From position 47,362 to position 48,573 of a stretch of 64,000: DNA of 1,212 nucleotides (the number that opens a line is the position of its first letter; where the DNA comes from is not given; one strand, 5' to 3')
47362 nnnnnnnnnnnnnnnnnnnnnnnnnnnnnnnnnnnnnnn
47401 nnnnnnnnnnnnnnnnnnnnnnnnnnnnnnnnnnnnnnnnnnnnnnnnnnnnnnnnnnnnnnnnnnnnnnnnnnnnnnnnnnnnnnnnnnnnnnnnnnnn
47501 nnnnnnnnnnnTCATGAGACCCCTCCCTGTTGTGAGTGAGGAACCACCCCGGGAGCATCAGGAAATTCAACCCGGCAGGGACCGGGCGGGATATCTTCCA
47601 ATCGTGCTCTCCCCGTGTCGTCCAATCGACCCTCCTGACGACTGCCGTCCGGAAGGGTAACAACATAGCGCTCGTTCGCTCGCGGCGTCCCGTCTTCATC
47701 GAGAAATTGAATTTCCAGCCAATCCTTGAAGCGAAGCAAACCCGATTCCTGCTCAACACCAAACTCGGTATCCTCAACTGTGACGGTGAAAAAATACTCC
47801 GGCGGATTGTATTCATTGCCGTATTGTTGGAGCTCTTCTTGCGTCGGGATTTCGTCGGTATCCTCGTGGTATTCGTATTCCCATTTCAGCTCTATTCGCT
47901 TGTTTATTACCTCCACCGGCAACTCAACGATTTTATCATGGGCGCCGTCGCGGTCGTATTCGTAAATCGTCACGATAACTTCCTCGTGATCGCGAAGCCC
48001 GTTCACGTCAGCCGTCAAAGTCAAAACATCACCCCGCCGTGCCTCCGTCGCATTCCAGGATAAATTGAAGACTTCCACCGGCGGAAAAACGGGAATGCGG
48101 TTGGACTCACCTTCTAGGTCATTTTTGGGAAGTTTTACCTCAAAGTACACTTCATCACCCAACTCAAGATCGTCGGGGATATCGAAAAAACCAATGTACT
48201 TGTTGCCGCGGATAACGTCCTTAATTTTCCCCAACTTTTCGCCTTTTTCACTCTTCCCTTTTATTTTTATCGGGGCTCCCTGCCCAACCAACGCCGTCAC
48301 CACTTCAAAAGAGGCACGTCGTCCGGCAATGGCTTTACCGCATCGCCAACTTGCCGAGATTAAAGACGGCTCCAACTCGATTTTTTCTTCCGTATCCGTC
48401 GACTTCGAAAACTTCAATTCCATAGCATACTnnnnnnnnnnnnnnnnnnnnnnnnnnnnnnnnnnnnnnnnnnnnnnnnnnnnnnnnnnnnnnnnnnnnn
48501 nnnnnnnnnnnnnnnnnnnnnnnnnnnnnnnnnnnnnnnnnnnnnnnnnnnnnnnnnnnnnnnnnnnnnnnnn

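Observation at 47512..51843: A shared C-terminal beta module links the PAAR tip protein to two neighbouring ORFs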

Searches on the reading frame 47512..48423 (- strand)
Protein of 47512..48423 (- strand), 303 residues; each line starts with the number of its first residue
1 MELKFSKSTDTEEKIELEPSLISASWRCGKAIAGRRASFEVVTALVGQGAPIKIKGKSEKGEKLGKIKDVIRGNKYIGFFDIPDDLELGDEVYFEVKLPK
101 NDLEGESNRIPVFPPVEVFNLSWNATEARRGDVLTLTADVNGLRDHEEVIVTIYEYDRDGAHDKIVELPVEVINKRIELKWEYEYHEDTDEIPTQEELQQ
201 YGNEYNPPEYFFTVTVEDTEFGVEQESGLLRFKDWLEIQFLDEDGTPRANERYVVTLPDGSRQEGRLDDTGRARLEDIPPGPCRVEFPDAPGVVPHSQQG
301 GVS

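Call 6: search_protein_families(library=pfam, proteins=[window:47512-48423:-], max_evalue=0.1)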
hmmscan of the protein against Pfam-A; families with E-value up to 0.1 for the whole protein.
window:47512-48423:- (303 aa): 2 families
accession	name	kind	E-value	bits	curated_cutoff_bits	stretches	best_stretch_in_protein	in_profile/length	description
PF13620.12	CarboxypepD_reg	-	0.026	15.3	32.3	1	244-298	10-64/82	Carboxypeptidase regulatory-like domain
PF05239.21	PRC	-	0.031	14.7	21.2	1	59-112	17-71/78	PRC-barrel domain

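Call 9: search_protein_families(library=ncbifam, proteins=[window:47512-48423:-], max_evalue=0.1)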
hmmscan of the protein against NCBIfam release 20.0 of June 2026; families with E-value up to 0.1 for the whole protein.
window:47512-48423:- (303 aa): 0 families

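Call 10: search_solved_structures(query=window:47512-48423:-, max_evalue=10)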
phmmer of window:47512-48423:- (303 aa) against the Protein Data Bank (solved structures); distinct sequences matched with E-value up to 10: 3.
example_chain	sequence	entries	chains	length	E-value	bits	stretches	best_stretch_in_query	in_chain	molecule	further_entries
2nwm_A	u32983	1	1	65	1.4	11.3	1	86-118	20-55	Vinexin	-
10my_A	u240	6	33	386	1.8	11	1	89-176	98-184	PilT/PilU family type 4a pilus ATPase | Twitching motility protein PilT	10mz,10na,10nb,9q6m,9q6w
5vei_A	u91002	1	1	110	1.9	10.9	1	87-134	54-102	Sorbin and SH3 domain-containing protein 2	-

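Call 11: find_homologous_proteins(query=window:47512-48423:-, max_evalue=0.001)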
Query window:47512-48423:- (303 aa): 986 proteins with E <= 0.001 among 3167 candidates; the best 120 are listed.
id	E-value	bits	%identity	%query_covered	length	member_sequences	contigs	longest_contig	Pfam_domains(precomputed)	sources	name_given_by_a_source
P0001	6.6e-202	687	100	100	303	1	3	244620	-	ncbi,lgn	-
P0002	2.6e-146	505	76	96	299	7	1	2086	-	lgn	-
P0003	6.4e-146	504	76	96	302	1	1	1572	-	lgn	-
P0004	4.4e-145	501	75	96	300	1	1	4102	-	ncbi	ncbi:MAG: hypothetical protein ACE5K8_05435 [Candidatus Zixiibacteriota bacterium]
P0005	1.3e-143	496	74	96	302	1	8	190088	-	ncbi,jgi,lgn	-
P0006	5.9e-141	487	74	96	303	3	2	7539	-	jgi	-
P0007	1.2e-140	486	73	96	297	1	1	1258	-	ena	-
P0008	2.9e-140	485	73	95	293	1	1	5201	-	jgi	jgi:hypothetical protein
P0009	1.4e-139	483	74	96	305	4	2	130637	-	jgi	-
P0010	1.8e-139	482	74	96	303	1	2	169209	-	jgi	jgi:hypothetical protein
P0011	1.8e-138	479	73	96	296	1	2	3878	-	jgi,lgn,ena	-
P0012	3.0e-138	478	73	95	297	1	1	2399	-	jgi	jgi:hypothetical protein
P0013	3.6e-138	478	72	96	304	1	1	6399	-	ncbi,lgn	-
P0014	8.4e-138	477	73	95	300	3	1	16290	-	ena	-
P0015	9.7e-138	477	72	97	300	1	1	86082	-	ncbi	-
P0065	2.5e-118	413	63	95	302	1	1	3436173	-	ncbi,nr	ncbi:MAG: hypothetical protein JSU65_12950 [Candidatus Zixiibacteriota bacterium]|nr:MAG: hypothetic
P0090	3.0e-115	403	61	95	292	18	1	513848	-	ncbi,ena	-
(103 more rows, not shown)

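Call 13: find_encoding_contigs(protein=P0065, flank=10000, max_places=2)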
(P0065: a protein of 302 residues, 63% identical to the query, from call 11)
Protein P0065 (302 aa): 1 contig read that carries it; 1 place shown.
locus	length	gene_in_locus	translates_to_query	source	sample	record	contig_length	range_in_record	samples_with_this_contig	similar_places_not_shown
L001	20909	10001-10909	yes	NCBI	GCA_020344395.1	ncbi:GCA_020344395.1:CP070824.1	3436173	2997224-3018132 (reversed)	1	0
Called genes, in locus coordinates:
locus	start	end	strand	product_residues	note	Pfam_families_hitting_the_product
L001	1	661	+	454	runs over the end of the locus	PF02518:HATPase_c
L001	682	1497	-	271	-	PF00561:Abhydrolase_1, PF12146:Hydrolase_4 (faint), PF12697:Abhydrolase_6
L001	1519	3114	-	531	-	PF26549:Tricorn_N (faint), PF26550:Tricorn_2nd (faint), PF07676:PD40 (weak), PF07719:TPR_2 (faint), PF00515:TPR_1 (faint)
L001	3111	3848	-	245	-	PF00112:Peptidase_C1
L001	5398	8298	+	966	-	-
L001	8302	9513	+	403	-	PF13570:Beta-prop_ACSF4 (weak), PF13360:PQQ_2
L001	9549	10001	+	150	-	PF08786:DcrB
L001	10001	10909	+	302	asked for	-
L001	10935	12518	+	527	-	-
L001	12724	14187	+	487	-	PF02861:Clp_N, PF05621:TniB (faint), PF13191:AAA_16 (weak), PF00004:AAA, PF17871:AAA_lid_9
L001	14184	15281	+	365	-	PF07724:AAA_2, PF00004:AAA, PF07728:AAA_5, PF10431:ClpB_D2-small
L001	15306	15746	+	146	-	PF05591:T6SS_VipA (weak)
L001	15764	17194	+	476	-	PF17541:TssC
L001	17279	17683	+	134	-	PF17642:TssD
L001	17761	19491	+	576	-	PF05954:Phage_GPD, PF24032:YQBQ (faint), PF04717:Phage_base_V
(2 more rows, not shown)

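Call 14: find_encoding_contigs(protein=P0090, flank=10000, max_places=2)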
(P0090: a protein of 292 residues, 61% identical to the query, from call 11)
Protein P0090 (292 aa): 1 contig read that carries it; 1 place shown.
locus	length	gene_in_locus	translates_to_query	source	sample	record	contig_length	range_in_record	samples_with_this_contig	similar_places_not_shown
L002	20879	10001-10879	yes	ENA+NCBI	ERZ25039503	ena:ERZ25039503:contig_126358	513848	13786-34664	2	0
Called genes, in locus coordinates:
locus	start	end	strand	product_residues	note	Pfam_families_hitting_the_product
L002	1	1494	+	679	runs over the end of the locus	PF12796:Ank_2, PF13637:Ank_4 (weak), PF12796:Ank_2, PF12796:Ank_2, PF13857:Ank_5, PF12796:Ank_2, PF12796:Ank_2, PF13637:Ank_4, +9 more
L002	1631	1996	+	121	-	-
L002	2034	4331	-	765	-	PF01734:Patatin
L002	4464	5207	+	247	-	-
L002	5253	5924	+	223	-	PF13505:OMP_b-brl, PF13568:OMP_b-brl_2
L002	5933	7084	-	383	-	PF01103:Omp85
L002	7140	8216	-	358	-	PF00108:Thiolase_N (weak), PF08545:ACP_syn_III, PF08541:ACP_syn_III_C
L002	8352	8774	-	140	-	-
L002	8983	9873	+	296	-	PF02678:Pirin, PF07883:Cupin_2 (faint), PF05726:Pirin_C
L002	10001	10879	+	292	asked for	-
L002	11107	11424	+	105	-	-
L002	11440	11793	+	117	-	-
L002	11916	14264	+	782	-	PF13860:FlgD_ig, PF18962:Por_Secre_tail (weak)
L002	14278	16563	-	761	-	PF06452:CBM9_1 (weak), PF19313:DUF5916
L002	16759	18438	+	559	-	PF02386:TrkH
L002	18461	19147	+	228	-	PF01210:NAD_Gly3P_dh_N (faint), PF02254:TrkA_N, PF03446:NAD_binding_2 (weak), PF03807:F420_oxidored (weak), PF02080:TrkA_C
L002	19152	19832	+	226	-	-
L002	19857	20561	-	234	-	PF13489:Methyltransf_23, PF08241:Methyltransf_11, PF08242:Methyltransf_12, PF13649:Methyltransf_25, PF13847:Methyltransf_31 (weak)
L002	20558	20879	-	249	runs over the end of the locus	PF02633:Creatininase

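Call 21: find_related_loci(query=A1, collection=genome_contigs, flank=10000)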
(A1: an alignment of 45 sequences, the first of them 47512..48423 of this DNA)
Query A1 (303 aa) in genome_contigs; peptide patterns used: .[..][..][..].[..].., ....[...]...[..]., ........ (x = any residue, [..] = any of these).
216 stretches matched a pattern; 184 encode a relative of the query (tblastn E <= 1e-3); the best 80 are kept; 79 distinct loci.
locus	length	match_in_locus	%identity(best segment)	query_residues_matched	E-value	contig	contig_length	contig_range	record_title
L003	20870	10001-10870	74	1-290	1e-147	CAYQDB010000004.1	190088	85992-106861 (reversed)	MAG TPA_asm: uncultured Ignavibacteriales bacterium isolate binchicken_co34_486 genome assembly, contig: NODE_23_length_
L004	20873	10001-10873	70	1-290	6e-137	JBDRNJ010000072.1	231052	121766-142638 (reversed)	MAG: bacterium isolate MEGAHIT-group-1.882 k141_6921791, whole genome shotgun sequence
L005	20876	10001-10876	65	1-292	7e-129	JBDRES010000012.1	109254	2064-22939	MAG: bacterium isolate MEGAHIT-group-1.326 k141_10650699, whole genome shotgun sequence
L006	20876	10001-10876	62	1-292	2e-124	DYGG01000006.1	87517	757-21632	MAG TPA_asm: Ignavibacterium sp. isolate BE2012_50_10 Afr_mines_BE2012_147_length_87517_cov_4_109579, whole genome shotg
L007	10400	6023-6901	64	1-293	2e-124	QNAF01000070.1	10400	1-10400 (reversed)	MAG: Candidatus Zixiibacteriota bacterium isolate B22_G1 B22_Guay1_scaffold_02606, whole genome shotgun sequence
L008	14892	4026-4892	61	1-289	3e-122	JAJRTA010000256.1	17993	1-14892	MAG: Candidatus Zixiibacteriota bacterium isolate Dive96_bin1.186 k141_5277256, whole genome shotgun sequence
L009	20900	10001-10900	60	1-300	7e-122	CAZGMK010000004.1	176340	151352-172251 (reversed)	MAG TPA_asm: uncultured Ignavibacteriales bacterium isolate binchicken_co17_359 genome assembly, contig: NODE_175_length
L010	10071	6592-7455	66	1-288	6e-121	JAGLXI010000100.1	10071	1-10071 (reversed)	MAG: Candidatus Zixiibacteriota bacterium isolate RS_12_5 ZL285.bin.5.fa_100, whole genome shotgun sequence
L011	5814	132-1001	58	1-290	1e-120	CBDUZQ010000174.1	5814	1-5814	MAG TPA_asm: uncultured bacterium isolate SRR22302363_binner12_Refined_60 genome assembly, contig: ERZ25749332.11605, wh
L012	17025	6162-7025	63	2-289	2e-119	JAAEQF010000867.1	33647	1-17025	MAG: FCB group bacterium isolate Gpa_11 GpaG_CONTIG5027153, whole genome shotgun sequence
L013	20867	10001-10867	62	1-289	5e-119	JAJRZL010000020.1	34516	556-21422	MAG: Candidatus Zixiibacteriota bacterium isolate Dive96_bin4.195 k141_517319, whole genome shotgun sequence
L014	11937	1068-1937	62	1-289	6e-119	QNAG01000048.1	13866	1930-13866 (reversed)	MAG: Candidatus Zixiibacteriota bacterium isolate B120_G9 B120_Guay9_scaffold_04135, whole genome shotgun sequence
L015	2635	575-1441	60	1-289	2e-123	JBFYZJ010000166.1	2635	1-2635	MAG: Candidatus Krumholzibacteriota bacterium isolate PPR_0432 k121_5560386, whole genome shotgun sequence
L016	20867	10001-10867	62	1-289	3e-118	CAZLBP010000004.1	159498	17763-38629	MAG TPA_asm: uncultured Ignavibacteriales bacterium isolate SRP141376_co3_222 genome assembly, contig: NODE_109_length_1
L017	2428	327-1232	58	1-302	2e-123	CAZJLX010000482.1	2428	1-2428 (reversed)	MAG TPA_asm: uncultured Ignavibacteriaceae bacterium isolate binchicken_co129_825 genome assembly, contig: NODE_187279_l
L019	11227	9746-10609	63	1-289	6e-117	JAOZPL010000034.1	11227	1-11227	MAG: Candidatus Zixiibacteriota bacterium isolate GMC4.metabat2.214 GMC4_8173_length_11227_cov_6.335034, whole genome sh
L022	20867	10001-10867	60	1-289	2e-115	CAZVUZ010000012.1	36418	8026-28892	MAG TPA_asm: uncultured Ignavibacteriales bacterium isolate binchicken_co42_518 genome assembly, contig: NODE_1010_lengt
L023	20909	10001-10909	57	1-303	3e-115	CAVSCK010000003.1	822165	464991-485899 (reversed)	MAG: uncultured bacterium isolate MFD05942.bin.1.428 genome assembly, contig: contig_5694, whole genome shotgun sequence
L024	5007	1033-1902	58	1-290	3e-115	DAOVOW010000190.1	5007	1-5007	MAG TPA_asm: bacterium isolate CSMAG_1533 CSMAG_1533_k141_1799068_length_5007_cov_54.0000, whole genome shotgun sequence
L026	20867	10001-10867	58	2-290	2e-114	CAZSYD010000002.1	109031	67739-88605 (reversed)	MAG TPA_asm: uncultured Ignavibacteriales bacterium isolate binchicken_co228_521 genome assembly, contig: NODE_97_length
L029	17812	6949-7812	58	2-289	1e-112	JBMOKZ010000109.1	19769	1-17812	MAG: Candidatus Zixiibacteriota bacterium isolate Betzabe_MAG011 MAG011_109, whole genome shotgun sequence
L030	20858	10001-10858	58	2-287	3e-112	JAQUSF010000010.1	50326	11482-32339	MAG: Candidatus Zixiibacteriota bacterium isolate STD1_90 NODE_1307_length_50326_cov_3.537082_Sandtown_D1, whole genome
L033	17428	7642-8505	59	2-289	3e-112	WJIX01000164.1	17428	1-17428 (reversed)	MAG: bacterium isolate Bin_043 k141_2551821, whole genome shotgun sequence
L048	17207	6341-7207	56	1-289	3e-110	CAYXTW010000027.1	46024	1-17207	MAG TPA_asm: uncultured Ignavibacteriaceae bacterium isolate binchicken_co89_533 genome assembly, contig: NODE_1000_leng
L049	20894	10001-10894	56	1-298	2e-110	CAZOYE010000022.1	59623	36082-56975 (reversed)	MAG TPA_asm: uncultured Ignavibacteria bacterium isolate SRP323723_co1_129 genome assembly, contig: NODE_433_length_5962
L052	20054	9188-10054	57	1-289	1e-109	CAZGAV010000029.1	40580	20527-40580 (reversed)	MAG TPA_asm: uncultured Ignavibacteriales bacterium isolate binchicken_co150_3 genome assembly, contig: NODE_2009_length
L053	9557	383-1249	54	1-289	1e-109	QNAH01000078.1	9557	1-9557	MAG: Candidatus Zixiibacteriota bacterium isolate B117_G9 B117_Guay9_scaffold_09323, whole genome shotgun sequence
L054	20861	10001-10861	56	2-288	1e-109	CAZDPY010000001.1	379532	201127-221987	MAG TPA_asm: uncultured Ignavibacteriaceae bacterium isolate SRP141376_co1_149 genome assembly, contig: NODE_13_length_3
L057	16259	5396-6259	57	2-289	4e-108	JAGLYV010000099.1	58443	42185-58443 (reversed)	MAG: Candidatus Krumholzibacteriia bacterium isolate RS_13_38 ZL320.bin.38.fa_99, whole genome shotgun sequence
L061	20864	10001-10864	55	2-289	4e-107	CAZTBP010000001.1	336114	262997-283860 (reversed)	MAG TPA_asm: uncultured Ignavibacteriales bacterium isolate binchicken_co17_316 genome assembly, contig: NODE_18_length_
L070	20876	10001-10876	55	2-293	2e-105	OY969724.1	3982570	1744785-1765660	MAG: uncultured candidate division Zixibacteria bacterium isolate MFD02416.bin.2.48 genome assembly, chromosome: 1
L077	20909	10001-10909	60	2-300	7e-110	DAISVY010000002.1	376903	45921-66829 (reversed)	MAG TPA_asm: Candidatus Zixiibacteriota bacterium isolate CTOTU1804 NODE_3_length_376903_cov_16.406652, whole genome sho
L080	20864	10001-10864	63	2-289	5e-121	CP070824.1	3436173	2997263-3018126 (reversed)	MAG: Candidatus Zixiibacteriota bacterium isolate bin1124 chromosome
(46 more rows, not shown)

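Call 27: predict_structure(alignment_id=A1)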
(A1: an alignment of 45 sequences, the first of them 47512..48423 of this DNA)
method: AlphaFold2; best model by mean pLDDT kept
length: 303 residues; sequences in the alignment: 45
mean_pLDDT: 84.4   pTM: 0.69
mean pLDDT of the five models: 84.4, 84.3, 84.0, 84.0, 83.8
residues with pLDDT >= 90: 180; 70-90: 70; 50-70: 25; < 50: 28
segments of 3 or more residues with pLDDT < 50: 1-4, 6-8, 188-192, 293-303
pLDDT, mean of each block of 10 residues (from residue 1): 47 76 95 95 93 98 97 96 95 97 96 95 89 94 94 86 91 97 66 53 61 93 91 82 90 86 92 82 84 41 27
secondary structure, 60 per line:
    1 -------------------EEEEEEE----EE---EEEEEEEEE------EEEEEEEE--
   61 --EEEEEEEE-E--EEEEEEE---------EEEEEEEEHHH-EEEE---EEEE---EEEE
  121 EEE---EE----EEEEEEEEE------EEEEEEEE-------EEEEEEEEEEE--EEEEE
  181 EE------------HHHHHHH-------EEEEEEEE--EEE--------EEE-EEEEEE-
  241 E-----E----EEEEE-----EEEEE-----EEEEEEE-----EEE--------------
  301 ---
elements in order: E20-26 E36-44 E51-58 E63-70 E75-81 E91-98 E103-106 E110-113 E117-123 E133-141 E148-155 E163-173 E176-182 H195-201 E209-216 E219-221 E230-232 E234-239 E252-256 E262-266 E272-278 E284-286

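Call 31: search_protein_families(library=pfam, proteins=[L048:1199-4585:+, L007:4325-5557:+, L061:7343-8953:+, L057:6350-8002:+, L070:7058-8683:+, L019:8457-9230:+, L070:8690-9565:+, L061:10913-13279:+, L033:10010-11020:+, L030:10873-13587:+], max_evalue=0.01)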
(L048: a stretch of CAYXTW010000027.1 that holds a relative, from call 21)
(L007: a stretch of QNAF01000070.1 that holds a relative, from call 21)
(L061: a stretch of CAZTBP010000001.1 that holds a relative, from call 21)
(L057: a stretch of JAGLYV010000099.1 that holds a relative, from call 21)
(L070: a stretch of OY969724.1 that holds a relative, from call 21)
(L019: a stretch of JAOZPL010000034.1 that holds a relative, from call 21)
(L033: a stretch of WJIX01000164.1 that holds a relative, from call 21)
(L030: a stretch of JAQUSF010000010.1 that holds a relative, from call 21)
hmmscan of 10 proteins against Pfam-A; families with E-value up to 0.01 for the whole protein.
L048:1199-4585:+ (1128 aa): 0 families

L007:4325-5557:+ (410 aa): 2 families
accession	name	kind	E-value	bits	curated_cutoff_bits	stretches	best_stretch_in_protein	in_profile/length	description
PF13360.13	PQQ_2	-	3.8e-08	33.7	27.6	1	287-395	6-117/233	Outer membrane protein assembly factor BamB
PF13570.13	Beta-prop_ACSF4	-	0.003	17.4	133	1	196-410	113-328/329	Beta-alanine-activating enzyme, beta-propeller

L061:7343-8953:+ (536 aa): 0 families

L057:6350-8002:+ (550 aa): 1 family
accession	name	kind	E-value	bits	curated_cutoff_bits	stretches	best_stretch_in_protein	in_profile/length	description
PF01476.26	LysM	-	0.00022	21.5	20.9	1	6-24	1-17/43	LysM domain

L070:7058-8683:+ (541 aa): 3 families
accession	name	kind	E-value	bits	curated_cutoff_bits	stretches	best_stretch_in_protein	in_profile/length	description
PF01471.23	PG_binding_1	-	2.1e-10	41.1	23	1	105-153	9-57/57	Putative peptidoglycan binding domain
PF17547.7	DUF5462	-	0.0023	17.8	25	1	214-283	45-110/157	Family of unknown function (DUF5462)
PF05572.19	Peptidase_M43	-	0.0085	16.5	23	0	425-472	55-102/152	Pregnancy-associated plasma protein-A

L019:8457-9230:+ (257 aa): 0 families

L070:8690-9565:+ (291 aa): 5 families
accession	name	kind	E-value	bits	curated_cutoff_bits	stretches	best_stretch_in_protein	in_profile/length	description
PF13646.12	HEAT_2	-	2.6e-20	73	27.7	2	54-113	26-87/88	HEAT repeats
PF02985.28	HEAT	-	9.1e-10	38.3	23.5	1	91-113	2-24/31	HEAT repeat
PF13513.12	HEAT_EZ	-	5.2e-07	30.5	27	0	90-114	29-53/55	HEAT-like repeat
PF03130.22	HEAT_PBS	-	1.4e-05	25.6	20.9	0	77-100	4-27/27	PBS lyase HEAT-like repeat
PF01602.26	Adaptin_N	-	0.0095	15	37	0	51-112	72-137/524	Adaptin N terminal region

L061:10913-13279:+ (788 aa): 0 families

L033:10010-11020:+ (336 aa): 0 families

L030:10873-13587:+ (904 aa): 0 families

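Call 32: search_protein_families(library=pfam, proteins=[L029:10551-11192:+, L014:3398-3976:+, L054:10879-11820:+, L053:1504-3900:+, L003:7290-8432:+, L024:1958-3481:+, L052:10266-12971:+, L026:7091-9514:+, L077:6671-9247:+, L080:10929-12512:+], max_evalue=0.01)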
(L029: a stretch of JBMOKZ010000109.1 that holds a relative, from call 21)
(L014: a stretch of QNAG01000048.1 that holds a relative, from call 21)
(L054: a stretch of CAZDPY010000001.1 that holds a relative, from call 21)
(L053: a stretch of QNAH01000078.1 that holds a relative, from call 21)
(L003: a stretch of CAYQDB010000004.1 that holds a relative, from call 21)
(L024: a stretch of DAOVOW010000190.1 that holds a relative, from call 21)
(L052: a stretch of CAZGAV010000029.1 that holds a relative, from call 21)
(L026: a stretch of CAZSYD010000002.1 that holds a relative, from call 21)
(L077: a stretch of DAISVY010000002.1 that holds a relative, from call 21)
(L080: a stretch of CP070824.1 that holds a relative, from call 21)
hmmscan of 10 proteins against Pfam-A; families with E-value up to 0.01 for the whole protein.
L029:10551-11192:+ (213 aa): 0 families

L014:3398-3976:+ (192 aa): 0 families

L054:10879-11820:+ (313 aa): 0 families

L053:1504-3900:+ (798 aa): 0 families

L003:7290-8432:+ (380 aa): 0 families

L024:1958-3481:+ (507 aa): 0 families

L052:10266-12971:+ (901 aa): 0 families

L026:7091-9514:+ (807 aa): 1 family
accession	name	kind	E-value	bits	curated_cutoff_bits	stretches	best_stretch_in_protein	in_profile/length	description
PF15817.10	TMEM40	-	0.00093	19.4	27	0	149-209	56-114/120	Transmembrane protein 40 family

L077:6671-9247:+ (858 aa): 0 families

L080:10929-12512:+ (527 aa): 0 families

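Call 39: search_solved_structures(query=A1, max_evalue=10, show_alignments=3)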
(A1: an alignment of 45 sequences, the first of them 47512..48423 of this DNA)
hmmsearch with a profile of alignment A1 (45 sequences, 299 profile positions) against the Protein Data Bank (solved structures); distinct sequences matched with E-value up to 10: 1.
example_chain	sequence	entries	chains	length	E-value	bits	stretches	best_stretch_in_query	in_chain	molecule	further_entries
7dm0_A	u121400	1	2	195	0.0018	20.8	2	242-276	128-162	Biofilm-associated surface protein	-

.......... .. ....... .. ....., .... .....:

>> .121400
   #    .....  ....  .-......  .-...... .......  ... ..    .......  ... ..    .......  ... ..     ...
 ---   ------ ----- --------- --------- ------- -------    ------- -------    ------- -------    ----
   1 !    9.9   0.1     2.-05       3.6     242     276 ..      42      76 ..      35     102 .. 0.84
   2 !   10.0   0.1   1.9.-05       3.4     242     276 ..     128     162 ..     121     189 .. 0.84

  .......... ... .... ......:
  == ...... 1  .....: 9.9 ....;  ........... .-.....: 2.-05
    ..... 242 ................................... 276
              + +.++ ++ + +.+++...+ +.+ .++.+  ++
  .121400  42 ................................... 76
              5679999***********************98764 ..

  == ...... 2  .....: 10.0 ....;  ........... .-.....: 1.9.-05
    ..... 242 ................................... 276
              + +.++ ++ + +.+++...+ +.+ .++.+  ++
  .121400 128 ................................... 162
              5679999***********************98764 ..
